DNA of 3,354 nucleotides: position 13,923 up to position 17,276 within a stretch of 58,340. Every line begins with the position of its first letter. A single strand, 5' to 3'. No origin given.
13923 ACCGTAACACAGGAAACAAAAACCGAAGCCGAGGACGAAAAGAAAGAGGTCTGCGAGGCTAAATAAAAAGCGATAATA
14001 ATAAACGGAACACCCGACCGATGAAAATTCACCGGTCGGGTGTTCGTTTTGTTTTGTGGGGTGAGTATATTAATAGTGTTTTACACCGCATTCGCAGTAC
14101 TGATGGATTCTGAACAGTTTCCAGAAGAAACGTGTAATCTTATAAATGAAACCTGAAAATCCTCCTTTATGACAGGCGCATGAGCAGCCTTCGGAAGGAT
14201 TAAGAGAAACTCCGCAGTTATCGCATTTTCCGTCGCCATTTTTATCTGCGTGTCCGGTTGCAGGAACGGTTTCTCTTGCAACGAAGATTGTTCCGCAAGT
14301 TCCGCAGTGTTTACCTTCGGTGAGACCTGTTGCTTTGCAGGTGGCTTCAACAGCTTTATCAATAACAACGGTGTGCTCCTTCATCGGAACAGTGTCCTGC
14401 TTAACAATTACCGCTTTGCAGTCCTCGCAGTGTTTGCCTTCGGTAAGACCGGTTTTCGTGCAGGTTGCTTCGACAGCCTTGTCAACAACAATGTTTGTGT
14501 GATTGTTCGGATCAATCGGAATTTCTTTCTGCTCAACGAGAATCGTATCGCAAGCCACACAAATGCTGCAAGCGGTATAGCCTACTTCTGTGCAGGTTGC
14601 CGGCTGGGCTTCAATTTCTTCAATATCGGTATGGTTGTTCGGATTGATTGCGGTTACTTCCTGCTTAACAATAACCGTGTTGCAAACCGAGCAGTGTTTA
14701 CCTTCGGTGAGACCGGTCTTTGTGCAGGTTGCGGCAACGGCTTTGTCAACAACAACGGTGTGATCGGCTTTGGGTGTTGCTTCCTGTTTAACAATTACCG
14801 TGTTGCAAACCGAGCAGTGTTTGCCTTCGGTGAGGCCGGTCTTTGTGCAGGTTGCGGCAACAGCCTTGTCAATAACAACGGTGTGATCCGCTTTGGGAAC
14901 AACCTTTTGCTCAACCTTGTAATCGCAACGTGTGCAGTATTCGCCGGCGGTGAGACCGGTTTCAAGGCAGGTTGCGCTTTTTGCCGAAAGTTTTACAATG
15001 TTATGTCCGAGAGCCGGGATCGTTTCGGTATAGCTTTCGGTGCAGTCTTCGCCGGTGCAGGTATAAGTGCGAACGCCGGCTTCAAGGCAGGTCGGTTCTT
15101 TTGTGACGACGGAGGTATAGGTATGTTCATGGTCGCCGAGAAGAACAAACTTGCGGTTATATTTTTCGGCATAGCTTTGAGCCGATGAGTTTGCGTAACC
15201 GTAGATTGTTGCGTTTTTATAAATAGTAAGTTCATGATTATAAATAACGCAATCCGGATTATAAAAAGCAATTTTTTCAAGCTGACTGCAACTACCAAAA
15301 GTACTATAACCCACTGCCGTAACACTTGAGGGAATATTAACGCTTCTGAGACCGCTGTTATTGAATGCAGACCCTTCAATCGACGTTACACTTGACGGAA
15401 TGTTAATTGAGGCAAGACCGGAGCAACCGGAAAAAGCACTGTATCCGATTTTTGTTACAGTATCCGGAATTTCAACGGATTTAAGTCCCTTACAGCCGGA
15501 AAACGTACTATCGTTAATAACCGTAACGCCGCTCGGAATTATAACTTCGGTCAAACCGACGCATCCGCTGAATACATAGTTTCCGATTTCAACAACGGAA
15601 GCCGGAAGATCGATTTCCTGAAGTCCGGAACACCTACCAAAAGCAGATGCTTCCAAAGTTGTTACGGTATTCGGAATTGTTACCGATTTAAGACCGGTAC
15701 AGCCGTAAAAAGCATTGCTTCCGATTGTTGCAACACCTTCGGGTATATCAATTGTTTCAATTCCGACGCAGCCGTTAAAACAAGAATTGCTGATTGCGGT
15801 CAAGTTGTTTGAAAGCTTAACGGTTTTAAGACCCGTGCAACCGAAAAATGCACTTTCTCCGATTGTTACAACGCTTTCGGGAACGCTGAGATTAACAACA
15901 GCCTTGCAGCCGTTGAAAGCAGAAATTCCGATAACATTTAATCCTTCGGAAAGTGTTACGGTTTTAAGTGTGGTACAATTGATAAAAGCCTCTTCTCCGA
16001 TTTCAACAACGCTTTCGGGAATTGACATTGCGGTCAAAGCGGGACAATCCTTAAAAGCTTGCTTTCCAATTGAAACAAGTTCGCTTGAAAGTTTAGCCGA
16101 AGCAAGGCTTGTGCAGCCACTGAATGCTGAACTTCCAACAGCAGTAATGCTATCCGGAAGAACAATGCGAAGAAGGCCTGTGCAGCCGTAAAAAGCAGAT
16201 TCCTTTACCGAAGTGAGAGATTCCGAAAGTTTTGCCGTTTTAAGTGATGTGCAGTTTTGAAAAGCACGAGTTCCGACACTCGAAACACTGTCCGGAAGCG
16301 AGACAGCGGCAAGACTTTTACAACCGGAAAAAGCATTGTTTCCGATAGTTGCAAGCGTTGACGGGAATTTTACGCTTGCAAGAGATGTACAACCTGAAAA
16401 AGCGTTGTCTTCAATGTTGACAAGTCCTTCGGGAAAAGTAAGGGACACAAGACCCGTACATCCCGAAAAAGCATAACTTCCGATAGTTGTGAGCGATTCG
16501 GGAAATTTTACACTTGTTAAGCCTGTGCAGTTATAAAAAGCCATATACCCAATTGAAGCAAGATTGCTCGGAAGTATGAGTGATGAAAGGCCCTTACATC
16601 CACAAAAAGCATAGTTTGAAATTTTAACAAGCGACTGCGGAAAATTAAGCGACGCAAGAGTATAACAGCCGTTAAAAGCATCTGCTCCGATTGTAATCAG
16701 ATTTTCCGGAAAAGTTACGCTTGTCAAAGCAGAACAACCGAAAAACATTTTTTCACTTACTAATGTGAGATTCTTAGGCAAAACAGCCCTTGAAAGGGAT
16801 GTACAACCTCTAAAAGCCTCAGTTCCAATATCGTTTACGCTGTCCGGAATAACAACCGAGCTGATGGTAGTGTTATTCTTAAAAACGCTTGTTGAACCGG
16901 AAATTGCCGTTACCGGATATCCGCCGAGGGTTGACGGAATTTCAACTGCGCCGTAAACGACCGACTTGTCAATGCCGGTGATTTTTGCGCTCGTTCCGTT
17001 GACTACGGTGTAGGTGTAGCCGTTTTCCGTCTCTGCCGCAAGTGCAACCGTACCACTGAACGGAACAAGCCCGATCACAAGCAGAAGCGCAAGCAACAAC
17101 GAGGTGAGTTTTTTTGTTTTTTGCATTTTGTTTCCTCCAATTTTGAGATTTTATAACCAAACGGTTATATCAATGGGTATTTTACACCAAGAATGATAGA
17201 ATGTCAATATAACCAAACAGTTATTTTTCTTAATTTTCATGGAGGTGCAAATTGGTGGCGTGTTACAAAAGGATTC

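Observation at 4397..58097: Five unrelated Sec-signal proteins share an aromatic amphipathic C-terminal tail (KGF / FWK type)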

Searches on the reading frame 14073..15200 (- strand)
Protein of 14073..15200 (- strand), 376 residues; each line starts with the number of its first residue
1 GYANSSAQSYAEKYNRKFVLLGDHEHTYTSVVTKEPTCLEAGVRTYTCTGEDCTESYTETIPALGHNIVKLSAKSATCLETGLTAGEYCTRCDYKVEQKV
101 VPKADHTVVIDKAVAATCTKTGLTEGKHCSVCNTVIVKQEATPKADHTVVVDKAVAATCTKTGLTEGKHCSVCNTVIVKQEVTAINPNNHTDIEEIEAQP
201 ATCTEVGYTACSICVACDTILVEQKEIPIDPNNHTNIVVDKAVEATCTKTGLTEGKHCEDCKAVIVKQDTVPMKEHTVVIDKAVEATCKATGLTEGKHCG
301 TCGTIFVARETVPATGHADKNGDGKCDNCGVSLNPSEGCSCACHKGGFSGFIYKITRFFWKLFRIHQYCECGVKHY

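Call 89: search_solved_structures(query=window:14073-15200:-, max_evalue=0.1)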
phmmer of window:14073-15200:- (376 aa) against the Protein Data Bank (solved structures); distinct sequences matched with E-value up to 0.1: 0.

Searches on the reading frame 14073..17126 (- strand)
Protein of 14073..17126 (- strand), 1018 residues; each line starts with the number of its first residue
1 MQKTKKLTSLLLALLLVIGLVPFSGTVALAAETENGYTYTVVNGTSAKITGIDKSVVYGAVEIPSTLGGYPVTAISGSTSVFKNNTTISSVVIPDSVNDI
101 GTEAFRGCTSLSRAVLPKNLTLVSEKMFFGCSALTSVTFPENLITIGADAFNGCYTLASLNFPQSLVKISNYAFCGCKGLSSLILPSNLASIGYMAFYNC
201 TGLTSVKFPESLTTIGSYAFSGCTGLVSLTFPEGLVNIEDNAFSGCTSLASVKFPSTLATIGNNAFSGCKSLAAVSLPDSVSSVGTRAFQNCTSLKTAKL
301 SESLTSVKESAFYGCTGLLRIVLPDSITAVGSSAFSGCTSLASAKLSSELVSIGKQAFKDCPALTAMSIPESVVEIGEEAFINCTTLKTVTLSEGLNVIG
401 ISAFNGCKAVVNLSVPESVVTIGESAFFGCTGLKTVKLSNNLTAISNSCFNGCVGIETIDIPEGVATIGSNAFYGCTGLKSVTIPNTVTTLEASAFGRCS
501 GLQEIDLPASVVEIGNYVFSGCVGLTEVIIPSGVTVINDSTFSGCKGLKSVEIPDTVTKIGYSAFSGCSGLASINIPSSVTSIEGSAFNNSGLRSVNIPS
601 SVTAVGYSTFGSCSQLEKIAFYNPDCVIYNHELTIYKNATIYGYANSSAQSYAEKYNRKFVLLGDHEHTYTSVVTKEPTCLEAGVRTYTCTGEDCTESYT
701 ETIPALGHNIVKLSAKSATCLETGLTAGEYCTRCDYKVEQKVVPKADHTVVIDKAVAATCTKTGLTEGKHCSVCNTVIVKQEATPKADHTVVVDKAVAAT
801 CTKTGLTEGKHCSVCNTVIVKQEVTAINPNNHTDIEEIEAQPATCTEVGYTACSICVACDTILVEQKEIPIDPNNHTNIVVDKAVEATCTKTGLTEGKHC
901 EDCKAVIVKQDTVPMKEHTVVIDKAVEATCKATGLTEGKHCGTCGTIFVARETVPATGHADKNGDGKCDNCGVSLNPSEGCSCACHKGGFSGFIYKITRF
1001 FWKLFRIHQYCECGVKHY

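Call 8: search_protein_families(library=pfam, proteins=[window:14073-17126:-], max_evalue=0.1)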
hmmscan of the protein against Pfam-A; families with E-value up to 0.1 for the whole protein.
window:14073-17126:- (1018 aa): 5 families
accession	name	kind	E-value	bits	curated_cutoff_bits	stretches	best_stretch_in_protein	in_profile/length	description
PF13306.12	LRR_5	-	2.7e-165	541.7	27.7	5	191-317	2-125/127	BspA type Leucine rich repeat region (6 copies)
PF13855.12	LRR_8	-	6.9e-33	112.6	27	2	420-461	14-56/61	Leucine rich repeat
PF23952.1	LRR_EndoS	-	1.4e-08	35.4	27.9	0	387-441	38-92/116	Endo-beta-N-acetylglucosaminidase EndoS LRR domain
PF24973.1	EGF_LMN_ATRN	-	0.01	16.3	27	0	874-906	4-33/44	Laminin/attractin EGF domain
PF10367.15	zf-Vps39_C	-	0.016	15.2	24.7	0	806-832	6-31/41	Vacuolar sorting protein 39 C-terminal zinc finger domain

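Call 9: search_protein_families(library=ncbifam, proteins=[window:14073-17126:-], max_evalue=0.1)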
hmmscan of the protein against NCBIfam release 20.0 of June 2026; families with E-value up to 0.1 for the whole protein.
window:14073-17126:- (1018 aa): 4 families
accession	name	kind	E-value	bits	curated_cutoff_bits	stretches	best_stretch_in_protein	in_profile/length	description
NF047961.1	adhesin_HupY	equivalog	3.7e-64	217.3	1250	6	200-338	185-321/978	leucine-rich repeat adhesin HupY/LrrG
NF045861.1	glide_Gli349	exception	2.3e-35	120.7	1750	9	360-428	2675-2742/3169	gliding machinery surface structure protein Gli349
NF038275.1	Myrrnad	domain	0.0039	17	40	1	46-75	51-80/81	MyrrNad domain-containing protein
TIGR02167.2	Liste_lipo_26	repeat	0.026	14.2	30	0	127-137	1-11/26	PARCEL repeat-containing surface protein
